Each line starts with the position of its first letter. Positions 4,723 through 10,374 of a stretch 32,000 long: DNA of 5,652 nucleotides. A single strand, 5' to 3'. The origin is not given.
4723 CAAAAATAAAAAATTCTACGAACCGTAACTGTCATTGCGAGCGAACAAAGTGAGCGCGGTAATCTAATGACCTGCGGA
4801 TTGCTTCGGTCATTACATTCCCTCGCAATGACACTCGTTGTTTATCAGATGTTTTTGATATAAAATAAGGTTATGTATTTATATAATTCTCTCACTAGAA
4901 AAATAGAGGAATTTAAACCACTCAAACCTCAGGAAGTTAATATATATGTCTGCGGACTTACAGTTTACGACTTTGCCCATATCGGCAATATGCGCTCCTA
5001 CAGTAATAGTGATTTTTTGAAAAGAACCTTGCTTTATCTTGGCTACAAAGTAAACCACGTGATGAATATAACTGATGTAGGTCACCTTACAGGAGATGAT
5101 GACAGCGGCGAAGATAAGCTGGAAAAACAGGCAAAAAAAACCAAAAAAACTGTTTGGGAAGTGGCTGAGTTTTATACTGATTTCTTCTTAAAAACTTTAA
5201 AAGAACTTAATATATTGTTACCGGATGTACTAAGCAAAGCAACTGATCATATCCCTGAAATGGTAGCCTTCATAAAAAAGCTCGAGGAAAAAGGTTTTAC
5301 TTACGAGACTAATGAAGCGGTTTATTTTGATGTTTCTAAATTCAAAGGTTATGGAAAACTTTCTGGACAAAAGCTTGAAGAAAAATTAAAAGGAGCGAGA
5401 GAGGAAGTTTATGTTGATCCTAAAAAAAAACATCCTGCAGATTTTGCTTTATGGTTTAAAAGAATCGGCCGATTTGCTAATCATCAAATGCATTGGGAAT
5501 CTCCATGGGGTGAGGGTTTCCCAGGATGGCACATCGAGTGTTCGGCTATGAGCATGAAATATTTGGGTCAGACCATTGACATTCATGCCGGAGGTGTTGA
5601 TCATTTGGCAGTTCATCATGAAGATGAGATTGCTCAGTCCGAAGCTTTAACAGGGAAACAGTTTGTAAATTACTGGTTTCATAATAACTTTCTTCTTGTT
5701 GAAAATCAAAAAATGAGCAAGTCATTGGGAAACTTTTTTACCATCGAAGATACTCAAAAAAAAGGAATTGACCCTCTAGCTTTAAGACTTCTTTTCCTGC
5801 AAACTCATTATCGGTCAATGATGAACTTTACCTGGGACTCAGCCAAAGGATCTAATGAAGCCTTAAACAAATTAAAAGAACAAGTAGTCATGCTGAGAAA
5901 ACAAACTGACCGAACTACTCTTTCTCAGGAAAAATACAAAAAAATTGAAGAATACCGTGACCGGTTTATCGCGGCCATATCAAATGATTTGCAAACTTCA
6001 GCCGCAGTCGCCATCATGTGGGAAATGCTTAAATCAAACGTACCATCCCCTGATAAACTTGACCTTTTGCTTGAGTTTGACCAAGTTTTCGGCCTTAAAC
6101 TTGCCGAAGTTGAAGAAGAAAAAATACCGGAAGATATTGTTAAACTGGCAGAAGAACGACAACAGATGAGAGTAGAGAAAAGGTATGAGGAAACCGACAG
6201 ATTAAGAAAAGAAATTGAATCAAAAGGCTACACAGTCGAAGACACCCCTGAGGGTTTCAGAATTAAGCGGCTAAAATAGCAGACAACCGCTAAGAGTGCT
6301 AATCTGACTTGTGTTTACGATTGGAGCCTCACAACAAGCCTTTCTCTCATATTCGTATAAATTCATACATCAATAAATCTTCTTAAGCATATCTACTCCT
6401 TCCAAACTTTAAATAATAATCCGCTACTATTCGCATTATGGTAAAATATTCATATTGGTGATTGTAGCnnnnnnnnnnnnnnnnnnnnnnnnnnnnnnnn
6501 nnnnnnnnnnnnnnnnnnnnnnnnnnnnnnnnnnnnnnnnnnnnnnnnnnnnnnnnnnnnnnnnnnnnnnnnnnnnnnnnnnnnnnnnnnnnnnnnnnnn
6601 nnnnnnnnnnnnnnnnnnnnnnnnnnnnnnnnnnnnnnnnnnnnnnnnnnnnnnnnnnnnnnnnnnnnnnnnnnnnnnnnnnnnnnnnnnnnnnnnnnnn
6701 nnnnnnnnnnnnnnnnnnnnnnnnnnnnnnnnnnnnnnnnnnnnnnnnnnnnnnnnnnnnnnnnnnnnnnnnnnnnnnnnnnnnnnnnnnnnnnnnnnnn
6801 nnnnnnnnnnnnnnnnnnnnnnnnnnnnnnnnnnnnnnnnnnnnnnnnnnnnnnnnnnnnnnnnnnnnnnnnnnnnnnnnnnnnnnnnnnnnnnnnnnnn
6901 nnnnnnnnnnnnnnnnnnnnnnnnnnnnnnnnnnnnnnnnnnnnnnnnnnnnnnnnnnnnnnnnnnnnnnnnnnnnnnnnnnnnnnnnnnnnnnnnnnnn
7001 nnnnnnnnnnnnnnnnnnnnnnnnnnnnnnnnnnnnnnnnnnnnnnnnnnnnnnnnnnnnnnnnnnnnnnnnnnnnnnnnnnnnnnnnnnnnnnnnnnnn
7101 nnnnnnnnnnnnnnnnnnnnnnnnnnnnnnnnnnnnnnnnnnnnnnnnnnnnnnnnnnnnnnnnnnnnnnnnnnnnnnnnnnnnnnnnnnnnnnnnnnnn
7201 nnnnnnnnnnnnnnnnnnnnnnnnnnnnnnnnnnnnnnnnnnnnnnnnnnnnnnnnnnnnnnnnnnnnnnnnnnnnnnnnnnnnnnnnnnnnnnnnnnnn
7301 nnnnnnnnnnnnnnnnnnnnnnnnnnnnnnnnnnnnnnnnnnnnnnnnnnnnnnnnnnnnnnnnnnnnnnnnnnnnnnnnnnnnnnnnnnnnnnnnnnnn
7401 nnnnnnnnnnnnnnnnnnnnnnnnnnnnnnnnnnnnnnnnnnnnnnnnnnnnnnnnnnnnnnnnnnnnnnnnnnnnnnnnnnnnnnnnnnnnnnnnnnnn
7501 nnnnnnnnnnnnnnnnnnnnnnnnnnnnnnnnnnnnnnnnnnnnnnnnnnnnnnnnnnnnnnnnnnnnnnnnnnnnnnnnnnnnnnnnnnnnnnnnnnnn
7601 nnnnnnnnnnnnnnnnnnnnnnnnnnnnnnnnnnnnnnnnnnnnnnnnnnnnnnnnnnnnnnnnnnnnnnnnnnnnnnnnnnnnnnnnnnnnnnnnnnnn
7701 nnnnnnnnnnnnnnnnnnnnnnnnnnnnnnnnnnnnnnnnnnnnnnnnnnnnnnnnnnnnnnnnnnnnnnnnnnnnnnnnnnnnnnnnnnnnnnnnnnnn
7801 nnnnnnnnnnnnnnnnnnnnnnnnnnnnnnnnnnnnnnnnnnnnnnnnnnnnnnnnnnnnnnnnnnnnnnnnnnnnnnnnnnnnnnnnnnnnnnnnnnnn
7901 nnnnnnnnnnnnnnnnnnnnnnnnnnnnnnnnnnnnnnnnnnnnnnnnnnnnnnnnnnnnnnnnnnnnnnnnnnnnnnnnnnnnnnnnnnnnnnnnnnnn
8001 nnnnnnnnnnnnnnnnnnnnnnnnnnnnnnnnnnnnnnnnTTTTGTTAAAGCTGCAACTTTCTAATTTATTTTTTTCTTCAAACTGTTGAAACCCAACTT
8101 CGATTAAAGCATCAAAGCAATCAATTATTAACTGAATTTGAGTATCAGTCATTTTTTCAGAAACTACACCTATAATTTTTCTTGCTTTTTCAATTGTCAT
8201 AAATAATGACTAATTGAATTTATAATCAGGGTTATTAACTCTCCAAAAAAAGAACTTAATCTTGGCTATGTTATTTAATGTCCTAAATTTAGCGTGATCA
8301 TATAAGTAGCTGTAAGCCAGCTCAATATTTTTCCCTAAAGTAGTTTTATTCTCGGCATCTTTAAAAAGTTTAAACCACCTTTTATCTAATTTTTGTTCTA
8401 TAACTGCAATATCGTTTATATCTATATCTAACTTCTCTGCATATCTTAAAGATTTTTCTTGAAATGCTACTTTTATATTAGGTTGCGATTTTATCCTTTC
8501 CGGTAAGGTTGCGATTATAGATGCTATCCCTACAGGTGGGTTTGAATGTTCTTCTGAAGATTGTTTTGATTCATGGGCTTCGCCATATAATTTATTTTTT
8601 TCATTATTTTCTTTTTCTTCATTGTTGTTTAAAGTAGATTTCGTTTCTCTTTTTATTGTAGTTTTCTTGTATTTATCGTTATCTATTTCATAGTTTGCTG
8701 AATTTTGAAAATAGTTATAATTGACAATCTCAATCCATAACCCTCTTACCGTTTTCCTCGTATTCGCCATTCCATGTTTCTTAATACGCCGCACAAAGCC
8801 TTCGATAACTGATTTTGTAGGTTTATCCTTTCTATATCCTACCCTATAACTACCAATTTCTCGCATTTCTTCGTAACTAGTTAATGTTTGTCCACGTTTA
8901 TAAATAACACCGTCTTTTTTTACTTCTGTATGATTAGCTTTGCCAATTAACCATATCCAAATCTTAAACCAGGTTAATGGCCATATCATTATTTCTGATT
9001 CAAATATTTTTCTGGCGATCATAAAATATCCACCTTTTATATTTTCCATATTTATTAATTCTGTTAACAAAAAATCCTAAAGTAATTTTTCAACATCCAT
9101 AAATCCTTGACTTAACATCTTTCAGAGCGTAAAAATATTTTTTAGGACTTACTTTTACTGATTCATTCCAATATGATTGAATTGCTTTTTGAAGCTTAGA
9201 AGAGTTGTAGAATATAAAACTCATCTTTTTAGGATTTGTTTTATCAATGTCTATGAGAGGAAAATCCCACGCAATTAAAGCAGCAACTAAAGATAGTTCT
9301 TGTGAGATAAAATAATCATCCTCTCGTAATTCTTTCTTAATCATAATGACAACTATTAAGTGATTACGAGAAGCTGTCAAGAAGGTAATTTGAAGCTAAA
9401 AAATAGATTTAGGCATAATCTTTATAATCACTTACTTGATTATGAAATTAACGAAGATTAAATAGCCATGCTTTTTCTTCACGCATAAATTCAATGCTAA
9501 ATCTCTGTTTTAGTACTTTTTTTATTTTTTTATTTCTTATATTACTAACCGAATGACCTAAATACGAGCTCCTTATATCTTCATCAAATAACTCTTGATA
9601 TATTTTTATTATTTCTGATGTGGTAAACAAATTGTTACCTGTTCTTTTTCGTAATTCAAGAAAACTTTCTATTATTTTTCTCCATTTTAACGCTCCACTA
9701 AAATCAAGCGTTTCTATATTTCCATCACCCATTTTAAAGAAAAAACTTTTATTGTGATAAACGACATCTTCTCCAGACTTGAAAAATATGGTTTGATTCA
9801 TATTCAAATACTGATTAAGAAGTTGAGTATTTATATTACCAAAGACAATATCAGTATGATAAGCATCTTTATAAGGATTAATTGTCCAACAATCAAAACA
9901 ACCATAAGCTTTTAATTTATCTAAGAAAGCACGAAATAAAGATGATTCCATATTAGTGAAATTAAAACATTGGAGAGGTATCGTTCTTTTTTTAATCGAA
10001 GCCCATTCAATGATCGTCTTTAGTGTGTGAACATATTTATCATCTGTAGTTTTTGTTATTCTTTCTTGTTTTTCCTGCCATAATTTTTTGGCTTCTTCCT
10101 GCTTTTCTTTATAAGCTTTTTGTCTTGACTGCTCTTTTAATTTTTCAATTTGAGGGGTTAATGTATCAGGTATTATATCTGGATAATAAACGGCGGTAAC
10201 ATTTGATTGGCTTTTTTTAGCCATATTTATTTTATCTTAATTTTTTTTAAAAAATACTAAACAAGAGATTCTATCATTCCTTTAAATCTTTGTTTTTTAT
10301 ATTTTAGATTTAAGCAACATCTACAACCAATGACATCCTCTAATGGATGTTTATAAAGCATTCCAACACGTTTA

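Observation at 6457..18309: Integrative element at tRNA-His driven by a large serine recombinase whose ORF reads into the tRNA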

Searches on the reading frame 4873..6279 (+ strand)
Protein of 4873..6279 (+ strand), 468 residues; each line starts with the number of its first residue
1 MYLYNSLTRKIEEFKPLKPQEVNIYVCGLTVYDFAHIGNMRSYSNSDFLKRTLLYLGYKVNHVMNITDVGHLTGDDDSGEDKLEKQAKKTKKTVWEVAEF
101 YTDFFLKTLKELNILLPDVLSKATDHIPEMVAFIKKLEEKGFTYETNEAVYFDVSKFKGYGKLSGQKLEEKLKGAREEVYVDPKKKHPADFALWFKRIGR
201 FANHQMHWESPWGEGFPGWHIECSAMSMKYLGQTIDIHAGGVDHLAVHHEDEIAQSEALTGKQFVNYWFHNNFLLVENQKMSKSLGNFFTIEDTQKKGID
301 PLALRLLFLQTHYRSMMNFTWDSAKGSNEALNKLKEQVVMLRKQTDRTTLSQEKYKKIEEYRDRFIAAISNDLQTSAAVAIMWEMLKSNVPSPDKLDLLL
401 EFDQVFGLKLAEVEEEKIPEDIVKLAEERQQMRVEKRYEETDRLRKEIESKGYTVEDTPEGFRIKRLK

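Call 16: find_encoding_contigs(protein=window:4873-6279:+, flank=10000, max_places=10)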
Protein window:4873-6279:+ (468 aa): 5 contigs read that carry it; 3 places shown.
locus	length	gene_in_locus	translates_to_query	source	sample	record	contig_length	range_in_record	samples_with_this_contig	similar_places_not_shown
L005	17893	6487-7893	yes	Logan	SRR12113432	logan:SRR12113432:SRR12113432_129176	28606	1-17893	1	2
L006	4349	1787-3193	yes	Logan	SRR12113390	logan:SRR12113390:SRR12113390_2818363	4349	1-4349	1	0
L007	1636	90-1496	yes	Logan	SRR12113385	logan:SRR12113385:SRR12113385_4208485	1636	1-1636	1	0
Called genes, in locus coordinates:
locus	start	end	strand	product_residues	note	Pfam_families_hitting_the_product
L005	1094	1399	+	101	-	PF01883:FeS_assembly_P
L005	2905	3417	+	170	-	-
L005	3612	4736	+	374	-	-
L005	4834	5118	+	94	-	-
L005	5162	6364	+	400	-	PF05496:RuvB_N, PF00158:Sigma54_activat (faint), PF13173:AAA_14 (weak), PF20720:nSTAND3 (faint), PF00004:AAA, PF07728:AAA_5 (weak), PF16193:AAA_assoc_2, PF12002:MgsA_C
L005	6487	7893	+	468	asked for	PF01406:tRNA-synt_1e, PF01921:tRNA-synt_1f (faint), PF09334:tRNA-synt_1g (weak)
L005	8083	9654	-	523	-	PF00239:Resolvase, PF07508:Recombinase (weak), PF13408:Zn_ribbon_recom (weak)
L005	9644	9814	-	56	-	-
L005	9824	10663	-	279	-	-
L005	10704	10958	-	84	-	PF18903:DUF5659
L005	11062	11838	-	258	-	-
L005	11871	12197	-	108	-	-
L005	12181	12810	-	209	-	-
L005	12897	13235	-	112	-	PF12844:HTH_19, PF13443:HTH_26 (weak), PF13560:HTH_31, PF01381:HTH_3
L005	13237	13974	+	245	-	-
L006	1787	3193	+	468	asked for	PF01406:tRNA-synt_1e, PF01921:tRNA-synt_1f (faint), PF09334:tRNA-synt_1g (weak)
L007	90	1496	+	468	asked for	PF01406:tRNA-synt_1e, PF01921:tRNA-synt_1f (faint), PF09334:tRNA-synt_1g (weak)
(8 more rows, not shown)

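Call 69: find_homologous_proteins(query=window:4873-6279:+, max_evalue=1e-30)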
Query window:4873-6279:+ (468 aa): 8000 proteins with E <= 1e-30 among 8000 candidates; the best 120 are listed.
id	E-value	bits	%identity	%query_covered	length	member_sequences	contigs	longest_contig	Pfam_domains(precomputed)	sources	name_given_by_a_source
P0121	0.0e+0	1065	100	100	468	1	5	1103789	PF09334.18,PF01406.26,PF01921.25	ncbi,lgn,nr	ncbi:MAG: cysteine--tRNA ligase [Candidatus Roizmanbacteria bacterium]|nr:MAG: cysteine--tRNA ligase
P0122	3.6e-254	862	77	100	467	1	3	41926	PF09334.18,PF01406.26,PF01921.25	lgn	-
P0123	1.7e-245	833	75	100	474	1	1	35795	PF09334.18,PF01406.26,PF01921.25,PF00133.29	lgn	-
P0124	2.8e-233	793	72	100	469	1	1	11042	PF09334.18,PF01406.26,PF01921.25,PF00133.29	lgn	-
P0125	9.0e-233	791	71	100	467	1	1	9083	PF09334.18,PF01406.26,PF00133.29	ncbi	-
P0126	7.8e-231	785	72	100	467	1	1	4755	PF09334.18,PF01406.26,PF01921.25,PF00133.29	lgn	-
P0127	1.3e-230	784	70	100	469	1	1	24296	PF09334.18,PF01406.26,PF01921.25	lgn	-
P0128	1.1e-229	781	71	100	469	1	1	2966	PF09334.18,PF01406.26,PF01921.25,PF00133.29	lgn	-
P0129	5.8e-228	775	69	100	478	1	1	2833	PF09334.18,PF01406.26,PF23493.2,PF01921.25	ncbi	-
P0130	7.4e-227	772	69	100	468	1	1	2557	PF09334.18,PF01406.26,PF01921.25,PF00133.29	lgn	-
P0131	3.8e-225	766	70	100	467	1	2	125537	PF09334.18,PF01406.26,PF01921.25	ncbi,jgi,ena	-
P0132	5.0e-223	759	68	100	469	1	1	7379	PF09334.18,PF01406.26,PF23493.2,PF01921.25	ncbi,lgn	ncbi:MAG: cysteine--tRNA ligase [Microgenomates group bacterium]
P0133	5.6e-223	759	68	100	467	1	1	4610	PF09334.18,PF01406.26,PF01921.25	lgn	-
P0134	1.2e-222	758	69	100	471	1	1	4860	PF09334.18,PF01406.26,PF23493.2,PF01921.25,PF00133.29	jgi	-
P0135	3.3e-222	756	69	100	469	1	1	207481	PF09334.18,PF01406.26,PF23493.2,PF01921.25,PF00133.29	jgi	jgi:cysteinyl-tRNA synthetase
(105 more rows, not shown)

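Call 70: find_encoding_contigs(protein=P0122, flank=8000, max_places=3)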
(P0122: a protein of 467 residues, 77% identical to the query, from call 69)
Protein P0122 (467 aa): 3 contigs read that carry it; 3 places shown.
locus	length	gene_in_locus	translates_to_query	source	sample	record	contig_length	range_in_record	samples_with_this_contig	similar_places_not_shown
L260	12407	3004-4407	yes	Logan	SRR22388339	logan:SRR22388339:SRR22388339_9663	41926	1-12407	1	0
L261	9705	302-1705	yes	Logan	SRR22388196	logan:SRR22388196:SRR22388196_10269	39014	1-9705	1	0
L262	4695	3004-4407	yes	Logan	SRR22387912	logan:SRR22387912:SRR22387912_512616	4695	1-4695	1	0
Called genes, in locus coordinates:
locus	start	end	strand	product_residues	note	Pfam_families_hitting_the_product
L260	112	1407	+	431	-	-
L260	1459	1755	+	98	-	-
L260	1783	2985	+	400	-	PF05496:RuvB_N, PF13173:AAA_14, PF13401:AAA_22 (faint), PF20720:nSTAND3 (faint), PF00004:AAA, PF07728:AAA_5 (weak), PF16193:AAA_assoc_2, PF12002:MgsA_C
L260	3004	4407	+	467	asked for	PF01406:tRNA-synt_1e, PF01921:tRNA-synt_1f (faint), PF09334:tRNA-synt_1g (weak)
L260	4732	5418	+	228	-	-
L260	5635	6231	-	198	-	-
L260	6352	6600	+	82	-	PF02604:PhdYeFM_antitox (weak)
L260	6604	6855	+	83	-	PF05016:ParE_toxin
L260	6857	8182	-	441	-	-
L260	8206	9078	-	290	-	-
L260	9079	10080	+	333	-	PF00152:tRNA-synt_2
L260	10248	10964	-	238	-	PF00483:NTP_transferase, PF12804:NTP_transf_3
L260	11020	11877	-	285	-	-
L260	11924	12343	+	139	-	-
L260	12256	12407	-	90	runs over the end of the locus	-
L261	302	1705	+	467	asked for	PF01406:tRNA-synt_1e, PF01921:tRNA-synt_1f (faint), PF09334:tRNA-synt_1g (weak)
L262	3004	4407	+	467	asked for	PF01406:tRNA-synt_1e, PF01921:tRNA-synt_1f (faint), PF09334:tRNA-synt_1g (weak)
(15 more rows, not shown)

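Call 71: find_encoding_contigs(protein=P0123, flank=8000, max_places=2)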
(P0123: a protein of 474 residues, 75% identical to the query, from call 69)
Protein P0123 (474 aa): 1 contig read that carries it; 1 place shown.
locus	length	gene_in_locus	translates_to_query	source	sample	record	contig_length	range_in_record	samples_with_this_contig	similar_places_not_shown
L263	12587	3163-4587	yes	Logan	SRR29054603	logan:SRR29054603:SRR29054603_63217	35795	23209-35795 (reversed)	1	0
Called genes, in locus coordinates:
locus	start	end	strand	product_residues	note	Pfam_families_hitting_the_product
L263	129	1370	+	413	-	-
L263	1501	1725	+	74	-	PF01844:HNH (weak)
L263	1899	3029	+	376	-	PF00004:AAA, PF05496:RuvB_N, PF07728:AAA_5, PF16193:AAA_assoc_2, PF12002:MgsA_C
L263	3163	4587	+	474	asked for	PF00133:tRNA-synt_1 (faint), PF01406:tRNA-synt_1e, PF01921:tRNA-synt_1f (faint), PF09334:tRNA-synt_1g (weak)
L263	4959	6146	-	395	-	PF00989:PAS (weak), PF00512:HisKA, PF02518:HATPase_c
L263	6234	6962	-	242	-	PF13328:HD_4 (weak)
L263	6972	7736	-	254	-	-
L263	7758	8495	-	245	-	PF00535:Glycos_transf_2, PF10111:Glyco_tranf_2_2 (weak), PF13641:Glyco_tranf_2_3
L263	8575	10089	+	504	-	-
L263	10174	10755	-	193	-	-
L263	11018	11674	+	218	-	-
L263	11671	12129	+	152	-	PF00710:Asparaginase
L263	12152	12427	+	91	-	-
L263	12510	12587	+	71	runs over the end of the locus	-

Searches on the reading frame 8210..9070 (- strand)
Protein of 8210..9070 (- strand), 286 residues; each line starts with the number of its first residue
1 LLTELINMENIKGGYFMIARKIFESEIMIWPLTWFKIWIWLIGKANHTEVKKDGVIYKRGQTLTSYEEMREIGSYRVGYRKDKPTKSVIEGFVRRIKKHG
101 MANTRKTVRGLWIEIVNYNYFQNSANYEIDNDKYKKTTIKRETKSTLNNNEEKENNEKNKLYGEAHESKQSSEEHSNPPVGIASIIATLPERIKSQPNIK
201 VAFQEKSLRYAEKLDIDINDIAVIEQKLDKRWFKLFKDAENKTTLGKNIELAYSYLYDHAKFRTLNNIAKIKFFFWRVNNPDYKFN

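Call 7: search_protein_families(library=pfam, proteins=[window:8210-9070:-], max_evalue=0.01)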
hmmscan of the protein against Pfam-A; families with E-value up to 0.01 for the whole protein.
window:8210-9070:- (286 aa): 0 families

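Call 10: search_protein_families(library=phrogs, proteins=[window:8210-9070:-], max_evalue=0.01)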
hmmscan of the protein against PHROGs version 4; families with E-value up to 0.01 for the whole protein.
window:8210-9070:- (286 aa): 2 families
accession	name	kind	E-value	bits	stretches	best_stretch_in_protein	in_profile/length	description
phrog_2514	-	DNA, RNA and nucleotide metabolism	2.2e-15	57.7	1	12-185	2-170/270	DnaD-like helicase loader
phrog_27581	-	unknown function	1.7e-08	35.5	1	7-166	20-182/216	-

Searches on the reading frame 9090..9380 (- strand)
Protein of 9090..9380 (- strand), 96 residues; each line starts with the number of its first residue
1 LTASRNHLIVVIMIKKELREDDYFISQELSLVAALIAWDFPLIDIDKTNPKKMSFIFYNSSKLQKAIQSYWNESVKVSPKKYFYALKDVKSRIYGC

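Call 7: search_protein_families(library=pfam, proteins=[window:9090-9380:-], max_evalue=0.01)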
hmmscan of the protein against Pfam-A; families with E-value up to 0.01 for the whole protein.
window:9090-9380:- (96 aa): 1 family
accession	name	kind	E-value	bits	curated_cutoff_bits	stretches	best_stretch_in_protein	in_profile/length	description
PF18903.5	DUF5659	-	3.5e-11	43.2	23.6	1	22-94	2-74/75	Domain of unknown function (DUF5659)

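Call 10: search_protein_families(library=phrogs, proteins=[window:9090-9380:-], max_evalue=0.01)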
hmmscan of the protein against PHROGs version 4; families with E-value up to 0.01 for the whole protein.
window:9090-9380:- (96 aa): 0 families

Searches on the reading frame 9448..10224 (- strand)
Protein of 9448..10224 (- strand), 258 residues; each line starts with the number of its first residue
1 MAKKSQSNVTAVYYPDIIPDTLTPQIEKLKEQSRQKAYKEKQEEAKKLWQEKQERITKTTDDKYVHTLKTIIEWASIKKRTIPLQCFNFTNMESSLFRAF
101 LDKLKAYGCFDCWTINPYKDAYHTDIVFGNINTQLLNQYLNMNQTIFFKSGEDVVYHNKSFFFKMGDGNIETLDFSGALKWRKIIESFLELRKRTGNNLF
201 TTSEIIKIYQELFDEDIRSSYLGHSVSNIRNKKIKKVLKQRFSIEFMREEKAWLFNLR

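Call 7: search_protein_families(library=pfam, proteins=[window:9448-10224:-], max_evalue=0.01)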
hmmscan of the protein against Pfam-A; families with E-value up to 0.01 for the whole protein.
window:9448-10224:- (258 aa): 1 family
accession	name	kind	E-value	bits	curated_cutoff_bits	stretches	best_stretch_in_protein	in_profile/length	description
PF22734.1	NNH2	-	0.0027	17.9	27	1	10-78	6-77/181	NACHT N-terminal Helical domain 2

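Call 10: search_protein_families(library=phrogs, proteins=[window:9448-10224:-], max_evalue=0.01)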
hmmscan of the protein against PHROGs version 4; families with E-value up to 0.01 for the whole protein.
window:9448-10224:- (258 aa): 0 families

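Call 54: search_protein_families(library=padloc, proteins=[window:9448-10224:-], max_evalue=0.01)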
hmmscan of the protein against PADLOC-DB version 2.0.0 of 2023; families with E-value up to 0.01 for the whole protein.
window:9448-10224:- (258 aa): 0 families
